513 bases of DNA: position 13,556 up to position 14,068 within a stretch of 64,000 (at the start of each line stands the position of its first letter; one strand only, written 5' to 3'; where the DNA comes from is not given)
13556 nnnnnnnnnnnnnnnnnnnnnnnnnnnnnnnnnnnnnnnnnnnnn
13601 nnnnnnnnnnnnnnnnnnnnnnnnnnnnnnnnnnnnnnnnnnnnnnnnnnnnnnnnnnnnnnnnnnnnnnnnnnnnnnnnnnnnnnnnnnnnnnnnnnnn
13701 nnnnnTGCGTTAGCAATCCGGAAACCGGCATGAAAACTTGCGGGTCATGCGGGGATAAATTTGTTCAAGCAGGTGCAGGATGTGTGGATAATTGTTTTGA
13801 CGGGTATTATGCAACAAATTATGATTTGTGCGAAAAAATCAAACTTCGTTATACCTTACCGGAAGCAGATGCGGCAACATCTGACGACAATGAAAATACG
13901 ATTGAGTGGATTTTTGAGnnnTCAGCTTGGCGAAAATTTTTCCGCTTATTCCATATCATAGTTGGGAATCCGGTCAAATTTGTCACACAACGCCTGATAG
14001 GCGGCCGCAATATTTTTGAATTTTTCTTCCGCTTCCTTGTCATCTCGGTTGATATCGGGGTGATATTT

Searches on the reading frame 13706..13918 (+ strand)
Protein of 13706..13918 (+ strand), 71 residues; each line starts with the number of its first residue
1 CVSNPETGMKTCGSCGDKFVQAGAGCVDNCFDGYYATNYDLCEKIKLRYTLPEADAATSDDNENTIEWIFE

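Call 46: search_protein_families(library=pfam, proteins=[window:13706-13918:+], max_evalue=10)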
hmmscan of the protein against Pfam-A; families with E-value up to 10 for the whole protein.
seq(71 aa): 1 family
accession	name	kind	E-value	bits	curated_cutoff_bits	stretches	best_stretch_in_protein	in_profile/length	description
PF23112.1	PUB62-63_C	-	0.15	12.2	27.1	1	17-50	21-55/59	U-box protein 62/63 C-terminal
